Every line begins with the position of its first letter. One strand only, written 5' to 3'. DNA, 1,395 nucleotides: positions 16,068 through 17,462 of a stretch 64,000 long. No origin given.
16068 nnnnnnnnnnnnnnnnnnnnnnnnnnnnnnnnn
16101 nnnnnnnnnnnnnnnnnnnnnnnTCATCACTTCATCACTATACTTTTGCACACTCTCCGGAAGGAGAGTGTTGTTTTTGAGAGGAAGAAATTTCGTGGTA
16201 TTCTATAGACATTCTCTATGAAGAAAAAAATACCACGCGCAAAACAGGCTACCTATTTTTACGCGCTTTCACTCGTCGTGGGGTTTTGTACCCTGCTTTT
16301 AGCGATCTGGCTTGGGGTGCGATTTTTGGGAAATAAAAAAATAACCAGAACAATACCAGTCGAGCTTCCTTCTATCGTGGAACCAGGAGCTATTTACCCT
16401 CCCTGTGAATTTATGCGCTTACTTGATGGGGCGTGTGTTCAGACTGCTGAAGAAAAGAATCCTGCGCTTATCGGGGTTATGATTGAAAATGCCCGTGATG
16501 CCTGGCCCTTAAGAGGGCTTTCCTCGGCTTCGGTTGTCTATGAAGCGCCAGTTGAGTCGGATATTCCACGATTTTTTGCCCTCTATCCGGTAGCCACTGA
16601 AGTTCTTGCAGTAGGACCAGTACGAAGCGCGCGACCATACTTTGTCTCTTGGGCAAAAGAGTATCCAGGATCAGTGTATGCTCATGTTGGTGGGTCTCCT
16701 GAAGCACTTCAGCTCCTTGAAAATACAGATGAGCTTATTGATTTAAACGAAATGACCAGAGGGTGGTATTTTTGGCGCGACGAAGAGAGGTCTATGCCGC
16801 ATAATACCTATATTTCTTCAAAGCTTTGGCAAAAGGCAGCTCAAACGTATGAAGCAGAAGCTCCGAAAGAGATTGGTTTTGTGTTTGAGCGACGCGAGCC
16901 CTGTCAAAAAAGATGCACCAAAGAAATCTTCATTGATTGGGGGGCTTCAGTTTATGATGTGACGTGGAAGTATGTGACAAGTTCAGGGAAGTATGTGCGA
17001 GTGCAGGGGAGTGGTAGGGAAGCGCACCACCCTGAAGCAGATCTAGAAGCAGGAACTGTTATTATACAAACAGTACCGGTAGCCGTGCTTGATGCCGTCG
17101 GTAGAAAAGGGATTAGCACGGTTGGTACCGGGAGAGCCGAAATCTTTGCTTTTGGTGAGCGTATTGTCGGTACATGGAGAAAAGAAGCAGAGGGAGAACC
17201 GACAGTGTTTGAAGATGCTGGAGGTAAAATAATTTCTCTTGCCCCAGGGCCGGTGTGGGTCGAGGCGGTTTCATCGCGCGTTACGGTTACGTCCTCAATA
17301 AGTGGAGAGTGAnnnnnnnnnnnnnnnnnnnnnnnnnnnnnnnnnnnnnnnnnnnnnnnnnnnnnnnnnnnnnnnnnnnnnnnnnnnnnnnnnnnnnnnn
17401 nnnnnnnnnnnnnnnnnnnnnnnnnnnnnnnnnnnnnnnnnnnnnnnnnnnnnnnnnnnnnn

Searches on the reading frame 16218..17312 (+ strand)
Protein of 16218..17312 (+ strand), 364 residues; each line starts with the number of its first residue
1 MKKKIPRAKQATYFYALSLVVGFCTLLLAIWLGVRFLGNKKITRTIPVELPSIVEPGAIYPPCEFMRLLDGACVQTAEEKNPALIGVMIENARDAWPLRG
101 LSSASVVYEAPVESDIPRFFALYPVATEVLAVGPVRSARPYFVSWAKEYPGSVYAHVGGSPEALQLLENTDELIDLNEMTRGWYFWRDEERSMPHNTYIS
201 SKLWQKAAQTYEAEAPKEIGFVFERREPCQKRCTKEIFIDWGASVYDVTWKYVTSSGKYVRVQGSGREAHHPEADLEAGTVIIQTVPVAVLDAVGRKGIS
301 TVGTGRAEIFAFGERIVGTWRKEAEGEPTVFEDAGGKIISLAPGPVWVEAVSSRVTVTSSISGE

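Call 55: search_protein_families(library=pfam, proteins=[window:16218-17312:+], max_evalue=0.00001)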
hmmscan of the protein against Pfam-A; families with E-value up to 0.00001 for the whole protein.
window:16218-17312:+ (364 aa): 2 families
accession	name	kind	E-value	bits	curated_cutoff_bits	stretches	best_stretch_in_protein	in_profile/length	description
PF11258.13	DUF3048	-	2.4e-36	125.5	25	1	78-210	12-144/148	Protein of unknown function (DUF3048) N-terminal domain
PF17479.7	DUF3048_C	-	1.9e-16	60.9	25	1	246-348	10-114/114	Protein of unknown function (DUF3048) C-terminal domain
